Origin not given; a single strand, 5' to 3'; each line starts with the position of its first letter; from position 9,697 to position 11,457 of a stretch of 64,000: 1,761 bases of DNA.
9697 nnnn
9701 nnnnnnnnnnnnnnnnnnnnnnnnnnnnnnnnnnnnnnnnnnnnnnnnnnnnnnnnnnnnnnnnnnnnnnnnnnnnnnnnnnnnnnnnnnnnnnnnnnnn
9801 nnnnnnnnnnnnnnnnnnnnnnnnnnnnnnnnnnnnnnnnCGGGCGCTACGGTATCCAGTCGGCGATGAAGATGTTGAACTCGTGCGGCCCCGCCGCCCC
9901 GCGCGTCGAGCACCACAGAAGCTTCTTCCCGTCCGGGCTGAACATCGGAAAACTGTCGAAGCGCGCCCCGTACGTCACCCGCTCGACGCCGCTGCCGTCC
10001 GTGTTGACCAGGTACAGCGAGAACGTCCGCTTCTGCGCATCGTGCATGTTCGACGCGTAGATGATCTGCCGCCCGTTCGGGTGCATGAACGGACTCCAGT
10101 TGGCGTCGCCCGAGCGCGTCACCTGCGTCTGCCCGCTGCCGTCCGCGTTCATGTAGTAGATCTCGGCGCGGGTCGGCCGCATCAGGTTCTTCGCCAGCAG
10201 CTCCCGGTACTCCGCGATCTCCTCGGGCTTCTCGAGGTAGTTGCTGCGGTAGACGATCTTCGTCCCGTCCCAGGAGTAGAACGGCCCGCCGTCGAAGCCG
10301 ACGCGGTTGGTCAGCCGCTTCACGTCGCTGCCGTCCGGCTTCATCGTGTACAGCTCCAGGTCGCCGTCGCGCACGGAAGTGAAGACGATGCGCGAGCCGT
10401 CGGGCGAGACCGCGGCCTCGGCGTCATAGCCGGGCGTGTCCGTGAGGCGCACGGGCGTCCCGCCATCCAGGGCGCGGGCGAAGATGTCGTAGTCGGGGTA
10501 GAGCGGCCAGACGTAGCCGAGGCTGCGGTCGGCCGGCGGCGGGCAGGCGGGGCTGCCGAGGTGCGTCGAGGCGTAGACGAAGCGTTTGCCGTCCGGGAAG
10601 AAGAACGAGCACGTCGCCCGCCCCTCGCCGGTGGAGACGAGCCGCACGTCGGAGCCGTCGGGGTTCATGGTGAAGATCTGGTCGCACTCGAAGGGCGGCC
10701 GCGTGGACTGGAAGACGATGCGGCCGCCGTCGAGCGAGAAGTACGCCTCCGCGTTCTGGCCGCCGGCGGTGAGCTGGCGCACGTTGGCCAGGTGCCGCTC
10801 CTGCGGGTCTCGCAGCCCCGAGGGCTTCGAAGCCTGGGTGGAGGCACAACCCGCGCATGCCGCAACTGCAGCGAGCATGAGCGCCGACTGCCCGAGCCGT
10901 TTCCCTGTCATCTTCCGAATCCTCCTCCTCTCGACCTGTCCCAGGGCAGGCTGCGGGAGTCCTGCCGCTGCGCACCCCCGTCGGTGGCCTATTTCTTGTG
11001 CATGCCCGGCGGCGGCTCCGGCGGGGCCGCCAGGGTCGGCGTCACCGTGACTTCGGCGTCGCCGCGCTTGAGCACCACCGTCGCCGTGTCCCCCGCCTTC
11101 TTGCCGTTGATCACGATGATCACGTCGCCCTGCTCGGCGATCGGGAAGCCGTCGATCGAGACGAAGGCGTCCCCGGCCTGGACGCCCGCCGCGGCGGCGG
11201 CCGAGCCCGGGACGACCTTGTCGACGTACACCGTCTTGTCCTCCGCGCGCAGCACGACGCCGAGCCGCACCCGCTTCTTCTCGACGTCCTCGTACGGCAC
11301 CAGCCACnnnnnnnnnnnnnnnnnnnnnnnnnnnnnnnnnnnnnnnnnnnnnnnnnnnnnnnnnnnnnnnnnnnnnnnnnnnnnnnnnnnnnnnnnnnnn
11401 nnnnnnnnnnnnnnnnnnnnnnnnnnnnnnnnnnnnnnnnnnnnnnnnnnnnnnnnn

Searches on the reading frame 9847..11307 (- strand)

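Call 61: search_protein_families(library=ncbifam, proteins=[window:9847-11307:-], max_evalue=0.000001)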
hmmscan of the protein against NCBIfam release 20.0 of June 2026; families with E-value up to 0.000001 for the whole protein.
window:9847-11307:- (486 aa): 4 families
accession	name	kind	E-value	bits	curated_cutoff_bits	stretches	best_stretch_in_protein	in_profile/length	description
TIGR02800.1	propeller_TolB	equivalog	9.2e-40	136.8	343.15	3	274-355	260-341/418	Tol-Pal system beta propeller repeat protein TolB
NF053518.1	DipepPtdsDpp5Prph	equivalog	2.7e-20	72.5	900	1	274-363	43-132/655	dipeptidyl-peptidase Dpp5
NF002183.0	PRK01029.1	equivalog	1.3e-17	63.9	405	0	290-355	278-345/429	Tol-Pal system protein TolB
NF003124.0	PRK04043.1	equivalog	1.6e-14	53.6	428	0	380-468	300-387/419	Tol-Pal system protein TolB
